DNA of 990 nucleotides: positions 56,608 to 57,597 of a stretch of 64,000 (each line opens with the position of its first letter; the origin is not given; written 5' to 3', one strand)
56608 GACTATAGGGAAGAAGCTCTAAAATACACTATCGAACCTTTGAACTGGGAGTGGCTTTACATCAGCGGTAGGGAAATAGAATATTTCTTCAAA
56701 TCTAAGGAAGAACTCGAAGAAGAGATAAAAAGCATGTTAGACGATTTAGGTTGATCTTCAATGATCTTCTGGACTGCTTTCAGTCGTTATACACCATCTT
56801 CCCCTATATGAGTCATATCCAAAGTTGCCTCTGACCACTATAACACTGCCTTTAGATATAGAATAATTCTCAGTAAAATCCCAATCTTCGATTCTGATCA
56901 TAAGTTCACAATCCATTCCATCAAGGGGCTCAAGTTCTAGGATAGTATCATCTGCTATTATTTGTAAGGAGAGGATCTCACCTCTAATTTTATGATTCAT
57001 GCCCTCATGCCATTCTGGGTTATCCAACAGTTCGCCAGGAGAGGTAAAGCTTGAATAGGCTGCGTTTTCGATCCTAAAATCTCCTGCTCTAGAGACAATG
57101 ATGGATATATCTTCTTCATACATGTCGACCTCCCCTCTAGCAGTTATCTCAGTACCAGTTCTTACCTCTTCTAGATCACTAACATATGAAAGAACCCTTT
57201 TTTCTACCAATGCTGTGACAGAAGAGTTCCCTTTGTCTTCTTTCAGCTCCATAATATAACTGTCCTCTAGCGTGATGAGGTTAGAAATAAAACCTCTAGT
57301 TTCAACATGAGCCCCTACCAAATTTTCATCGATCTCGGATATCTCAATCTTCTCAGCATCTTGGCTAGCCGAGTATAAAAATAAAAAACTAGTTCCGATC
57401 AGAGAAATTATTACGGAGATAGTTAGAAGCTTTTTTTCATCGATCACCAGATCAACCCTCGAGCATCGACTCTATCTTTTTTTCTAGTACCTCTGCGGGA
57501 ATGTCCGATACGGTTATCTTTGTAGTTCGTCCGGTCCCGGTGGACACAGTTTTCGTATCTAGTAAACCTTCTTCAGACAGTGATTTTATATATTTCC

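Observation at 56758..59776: Orc1/Cdc6 embedded in a tight three-gene operon with a coiled-coil/bactofilin-like/zinc-ribbon protein and a membrane-anchored protein; no adjacent ORB-type origin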

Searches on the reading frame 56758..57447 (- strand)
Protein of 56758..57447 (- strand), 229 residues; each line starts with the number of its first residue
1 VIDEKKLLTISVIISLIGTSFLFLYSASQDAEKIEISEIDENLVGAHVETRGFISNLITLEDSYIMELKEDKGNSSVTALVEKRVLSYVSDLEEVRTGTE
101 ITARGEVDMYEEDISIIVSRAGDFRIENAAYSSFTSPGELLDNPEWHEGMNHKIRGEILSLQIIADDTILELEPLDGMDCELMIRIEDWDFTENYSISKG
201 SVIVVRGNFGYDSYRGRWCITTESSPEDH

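Call 3: search_protein_families(library=pfam, proteins=[window:56758-57447:-], max_evalue=0.1)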
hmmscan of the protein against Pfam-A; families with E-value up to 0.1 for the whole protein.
window:56758-57447:- (229 aa): 3 families
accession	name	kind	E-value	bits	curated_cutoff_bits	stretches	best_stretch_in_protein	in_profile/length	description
PF13742.12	tRNA_anti_2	-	0.00033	21.3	27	1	44-113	18-84/95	OB-fold nucleic acid binding domain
PF12869.13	tRNA_anti-like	-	0.00034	20.6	23.5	1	44-116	69-140/146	tRNA_anti-like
PF01336.31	tRNA_anti-codon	-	0.019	15.3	27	0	75-119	27-70/75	OB-fold nucleic acid binding domain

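Call 37: search_protein_families(library=ncbifam, proteins=[window:56758-57447:-], max_evalue=0.01)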
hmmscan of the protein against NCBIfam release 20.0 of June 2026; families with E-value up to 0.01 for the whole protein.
window:56758-57447:- (229 aa): 0 families

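Call 43: find_homologous_proteins(query=window:56758-57447:-, max_evalue=0.001)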
Query window:56758-57447:- (229 aa): 13 proteins with E <= 0.001 among 223 candidates.
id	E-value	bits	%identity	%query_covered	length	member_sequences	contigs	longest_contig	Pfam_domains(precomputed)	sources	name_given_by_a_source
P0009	9.8e-144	495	100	100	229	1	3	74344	-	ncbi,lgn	ncbi:MAG: hypothetical protein R6W73_06745 [Candidatus Saliniplasma sp.]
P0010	3.0e-96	339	65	100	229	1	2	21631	-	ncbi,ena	-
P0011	5.5e-96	338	63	100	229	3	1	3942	-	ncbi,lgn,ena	-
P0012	2.2e-95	336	63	100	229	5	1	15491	-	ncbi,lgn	ncbi:MAG: hypothetical protein ACOC53_05220 [Candidatus Saliniplasma sp.]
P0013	4.1e-95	336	64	100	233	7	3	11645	-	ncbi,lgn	-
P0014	7.8e-95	335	64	99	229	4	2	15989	-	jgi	-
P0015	2.5e-84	300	64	91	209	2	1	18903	-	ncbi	ncbi:MAG: hypothetical protein ACQEQM_05155, partial [Thermoplasmatota archaeon]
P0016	5.2e-54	201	66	63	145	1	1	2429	-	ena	-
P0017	3.6e-47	179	42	99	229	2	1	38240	-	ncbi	ncbi:MAG: hypothetical protein ACOC85_01065 [Thermoplasmatota archaeon]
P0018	1.1e-40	158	41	95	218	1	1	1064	-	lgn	-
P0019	2.1e-40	157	41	95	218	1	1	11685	-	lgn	-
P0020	7.6e-40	155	41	94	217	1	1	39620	-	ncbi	ncbi:MAG: hypothetical protein R6U61_05975 [Thermoplasmata archaeon]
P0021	3.6e-34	136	35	94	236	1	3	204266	PF13742.13,PF01336.32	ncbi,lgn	-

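Call 44: find_encoding_contigs(protein=P0021, flank=7000, max_places=2)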
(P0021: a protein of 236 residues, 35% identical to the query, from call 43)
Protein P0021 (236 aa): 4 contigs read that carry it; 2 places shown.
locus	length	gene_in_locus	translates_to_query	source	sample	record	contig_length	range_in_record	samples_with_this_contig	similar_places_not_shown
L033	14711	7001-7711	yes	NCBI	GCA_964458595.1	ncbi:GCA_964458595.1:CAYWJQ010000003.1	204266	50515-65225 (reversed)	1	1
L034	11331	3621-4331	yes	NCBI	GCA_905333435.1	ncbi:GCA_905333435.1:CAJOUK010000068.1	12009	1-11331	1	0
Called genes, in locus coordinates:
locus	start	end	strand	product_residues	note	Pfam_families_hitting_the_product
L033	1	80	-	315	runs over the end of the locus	-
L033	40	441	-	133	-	-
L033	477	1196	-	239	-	PF01411:tRNA-synt_2c, PF07973:tRNA_SAD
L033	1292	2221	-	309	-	PF03773:ArsP_1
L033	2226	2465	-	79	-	PF13192:Thioredoxin_3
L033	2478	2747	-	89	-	PF01022:HTH_5, PF25212:HVO_A0114 (weak), PF08222:HTH_CodY (faint)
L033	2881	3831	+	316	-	PF26553:PDDEXK_19, PF12844:HTH_19, PF01381:HTH_3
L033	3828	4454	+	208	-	-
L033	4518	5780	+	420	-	-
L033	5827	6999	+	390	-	PF13191:AAA_16 (weak), PF13401:AAA_22, PF00004:AAA, PF05729:NACHT (weak), PF22703:Cdc6_lid, PF09079:WHD_Cdc6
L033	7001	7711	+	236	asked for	PF13742:tRNA_anti_2 (faint), PF01336:tRNA_anti-codon (weak)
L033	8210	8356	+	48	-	PF18930:DUF5679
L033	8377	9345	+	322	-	PF00814:TsaD, PF22521:HypF_C_2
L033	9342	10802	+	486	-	PF00390:malic, PF03949:Malic_M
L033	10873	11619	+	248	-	-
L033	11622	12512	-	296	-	-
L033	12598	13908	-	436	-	PF01336:tRNA_anti-codon (faint), PF21473:OB_Ssb-like (faint)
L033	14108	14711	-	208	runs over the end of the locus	-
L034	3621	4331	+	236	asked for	PF13742:tRNA_anti_2 (faint), PF01336:tRNA_anti-codon (weak)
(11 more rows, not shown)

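Call 45: find_encoding_contigs(protein=P0020, flank=7000, max_places=2)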
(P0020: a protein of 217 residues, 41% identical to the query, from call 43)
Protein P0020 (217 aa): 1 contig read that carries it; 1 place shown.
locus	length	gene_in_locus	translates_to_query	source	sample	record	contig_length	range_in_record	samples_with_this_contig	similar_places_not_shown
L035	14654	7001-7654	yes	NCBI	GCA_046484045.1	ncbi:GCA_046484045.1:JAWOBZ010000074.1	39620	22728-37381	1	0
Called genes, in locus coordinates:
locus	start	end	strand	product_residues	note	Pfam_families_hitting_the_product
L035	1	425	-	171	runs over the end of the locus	-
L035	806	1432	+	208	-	-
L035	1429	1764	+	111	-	PF08843:AbiEii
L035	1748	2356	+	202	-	PF08843:AbiEii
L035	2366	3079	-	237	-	PF01411:tRNA-synt_2c, PF07973:tRNA_SAD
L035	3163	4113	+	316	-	PF26553:PDDEXK_19, PF12844:HTH_19 (weak), PF01381:HTH_3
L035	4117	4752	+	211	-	-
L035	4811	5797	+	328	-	-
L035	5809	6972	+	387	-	PF13191:AAA_16, PF13401:AAA_22, PF00004:AAA (weak), PF05729:NACHT (weak), PF22703:Cdc6_lid, PF09079:WHD_Cdc6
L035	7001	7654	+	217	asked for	-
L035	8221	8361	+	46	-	PF18930:DUF5679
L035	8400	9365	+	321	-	PF00814:TsaD, PF22521:HypF_C_2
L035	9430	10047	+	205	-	-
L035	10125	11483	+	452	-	PF00390:malic, PF03949:Malic_M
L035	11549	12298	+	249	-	-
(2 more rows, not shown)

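Call 46: find_encoding_contigs(protein=P0017, flank=7000, max_places=2)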
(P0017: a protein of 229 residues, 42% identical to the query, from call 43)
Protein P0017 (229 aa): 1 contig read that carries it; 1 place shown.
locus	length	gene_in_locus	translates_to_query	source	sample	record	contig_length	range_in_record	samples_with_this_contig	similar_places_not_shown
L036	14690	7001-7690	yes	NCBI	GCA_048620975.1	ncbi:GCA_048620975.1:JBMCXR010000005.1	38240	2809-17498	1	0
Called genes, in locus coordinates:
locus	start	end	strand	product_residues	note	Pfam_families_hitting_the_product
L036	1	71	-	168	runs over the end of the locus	-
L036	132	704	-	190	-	PF06695:Sm_multidrug_ex (weak)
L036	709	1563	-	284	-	-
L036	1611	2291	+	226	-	PF01209:Ubie_methyltran (weak), PF13489:Methyltransf_23 (weak), PF13847:Methyltransf_31, PF08241:Methyltransf_11, PF08242:Methyltransf_12 (weak), PF13649:Methyltransf_25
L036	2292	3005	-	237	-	PF01411:tRNA-synt_2c, PF07973:tRNA_SAD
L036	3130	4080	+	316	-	PF26553:PDDEXK_19, PF01381:HTH_3, PF12844:HTH_19 (faint)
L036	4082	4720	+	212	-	-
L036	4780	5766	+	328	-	-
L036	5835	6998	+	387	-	PF13191:AAA_16 (weak), PF13401:AAA_22, PF00004:AAA (weak), PF22703:Cdc6_lid, PF09079:WHD_Cdc6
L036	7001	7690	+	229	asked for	-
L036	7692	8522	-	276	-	-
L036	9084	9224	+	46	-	PF18930:DUF5679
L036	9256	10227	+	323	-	PF00814:TsaD, PF22521:HypF_C_2 (weak)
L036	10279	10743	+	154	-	-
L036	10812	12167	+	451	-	PF00390:malic, PF03949:Malic_M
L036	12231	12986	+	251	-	-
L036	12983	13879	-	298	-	PF21120: (weak)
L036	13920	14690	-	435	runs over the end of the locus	PF01336:tRNA_anti-codon (faint), PF21473:OB_Ssb-like (faint)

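Call 60: predict_structure(alignment_id=A7)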
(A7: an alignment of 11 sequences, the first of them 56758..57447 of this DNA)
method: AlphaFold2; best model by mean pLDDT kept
length: 229 residues; sequences in the alignment: 11
mean_pLDDT: 81.3   pTM: 0.48
mean pLDDT of the five models: 81.3, 81.3, 80.6, 79.3, 77.5
residues with pLDDT >= 90: 38; 70-90: 159; 50-70: 30; < 50: 2
segments of 3 or more residues with pLDDT < 50: none
pLDDT, mean of each block of 10 residues (from residue 1): 79 79 58 87 89 84 87 82 83 77 90 87 81 71 80 85 86 80 87 68 86 88 78
secondary structure, 60 per line:
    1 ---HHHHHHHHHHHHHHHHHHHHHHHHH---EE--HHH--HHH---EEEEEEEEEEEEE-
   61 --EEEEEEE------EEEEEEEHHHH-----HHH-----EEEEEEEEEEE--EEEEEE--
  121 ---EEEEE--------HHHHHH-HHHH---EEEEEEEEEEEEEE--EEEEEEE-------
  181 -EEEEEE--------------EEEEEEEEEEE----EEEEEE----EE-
elements in order: H4-28 E47-59 E63-69 E76-82 H83-86 E100-110 E113-118 E124-128 H137-142 H144-147 E151-164 E167-173 E182-187 E202-212 E217-222

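Call 63: fold_search(model_id=the predicted structure, library=pdb)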
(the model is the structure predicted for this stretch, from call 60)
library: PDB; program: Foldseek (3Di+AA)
matches with E <= 10: 1541; with E <= 0.001: 170
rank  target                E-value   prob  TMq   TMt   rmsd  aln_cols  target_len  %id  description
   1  3u58_C                1.9e-09  1.00  0.33  0.36  13.5       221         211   14  Crystal Structure of the Tetrahymena telomerase processivity factor Teb1 AB (released 2011-12-28)
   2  3u58_B                2.0e-09  1.00  0.34  0.36  13.6       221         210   14  Crystal Structure of the Tetrahymena telomerase processivity factor Teb1 AB (released 2011-12-28)
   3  3u58_A                1.1e-08  1.00  0.35  0.37  13.4       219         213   14  Crystal Structure of the Tetrahymena telomerase processivity factor Teb1 AB (released 2011-12-28)
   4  8sh1_A                5.7e-07  1.00  0.32  0.26  12.9       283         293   11  Structure of human POT1 DNA binding domain bound to a 5'-phosphorylated junction of a telomeric double-stranded DNA du (released 2023-08-30)
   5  8sh0_A                1.1e-06  1.00  0.31  0.25  13.8       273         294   11  Structure of human POT1 DNA binding domain bound to a 5'-phosphorylated junction of a telomeric DNA hairpin with a 3'- (released 2023-08-30)
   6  4dni                  2.0e-06  1.00  0.28  0.25  16.4       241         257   14  Structure of Editosome protein (released 2012-12-26)
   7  7qxb_P                2.9e-06  1.00  0.32  0.30  11.2       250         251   11  Cryo-EM map of human telomerase-DNA-TPP1-POT1 complex (sharpened map) (released 2022-03-02)
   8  5z7d_A                4.4e-06  1.00  0.37  0.23  10.3       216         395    9  p204HINab-dsDNA complex structure (released 2019-01-30)
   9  3kjo_A                4.4e-06  1.00  0.33  0.27  14.1       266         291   10  Crystal Structure of hPOT1V2-dTrUd(AGGGTTAG) (released 2010-01-19)
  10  3kjp_A                4.9e-06  1.00  0.33  0.26  14.6       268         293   11  Crystal Structure of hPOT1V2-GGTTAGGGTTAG (released 2010-01-19)
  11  8c5z_A                5.2e-06  1.00  0.32  0.22  16.0       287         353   14  RPA tetrameric supercomplex with AROD-OB-1 (released 2023-05-10)
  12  4jbk_C                6.4e-06  1.00  0.25  0.29  13.3       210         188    8  Molecular basis for abrogation of activation of pro-inflammatory cytokines (released 2013-06-26)
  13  5z7d_B                6.7e-06  1.00  0.37  0.23  10.0       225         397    9  p204HINab-dsDNA complex structure (released 2019-01-30)
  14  8idx_A                6.7e-06  1.00  0.30  0.35  12.1       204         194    9  Structure of p205 HIN (released 2024-02-14)
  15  4jbk_B                7.1e-06  1.00  0.27  0.32  12.8       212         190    8  Molecular basis for abrogation of activation of pro-inflammatory cytokines (released 2013-06-26)
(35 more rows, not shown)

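Call 76: search_protein_families(library=pfam, proteins=[L033:4518-5780:+, L036:4780-5766:+], max_evalue=0.01)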
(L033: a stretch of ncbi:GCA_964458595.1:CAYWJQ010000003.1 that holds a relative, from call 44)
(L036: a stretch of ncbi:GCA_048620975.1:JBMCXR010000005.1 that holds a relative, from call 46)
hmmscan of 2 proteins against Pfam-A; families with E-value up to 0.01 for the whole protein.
L033:4518-5780:+ (420 aa): 2 families
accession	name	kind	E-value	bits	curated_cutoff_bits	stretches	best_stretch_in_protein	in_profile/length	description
PF09787.14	Golgin_A5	-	1e-06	29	31.7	1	2-137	85-227/305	Golgin subfamily A member 5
PF04519.19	Bactofilin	-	2.6e-05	24.8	27.9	2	149-246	4-97/98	Polymer-forming cytoskeletal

L036:4780-5766:+ (328 aa): 3 families
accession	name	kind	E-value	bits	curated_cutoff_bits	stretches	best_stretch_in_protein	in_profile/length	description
PF04519.19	Bactofilin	-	2e-05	25.2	27.9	1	119-193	22-92/98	Polymer-forming cytoskeletal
PF25084.1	LbH_EIF2B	-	0.00018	21.9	54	1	111-195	7-88/105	EIF2B subunit epsilon LbH domain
PF05227.19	CHASE3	-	0.0033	17.8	28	1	6-97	45-136/138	CHASE3 domain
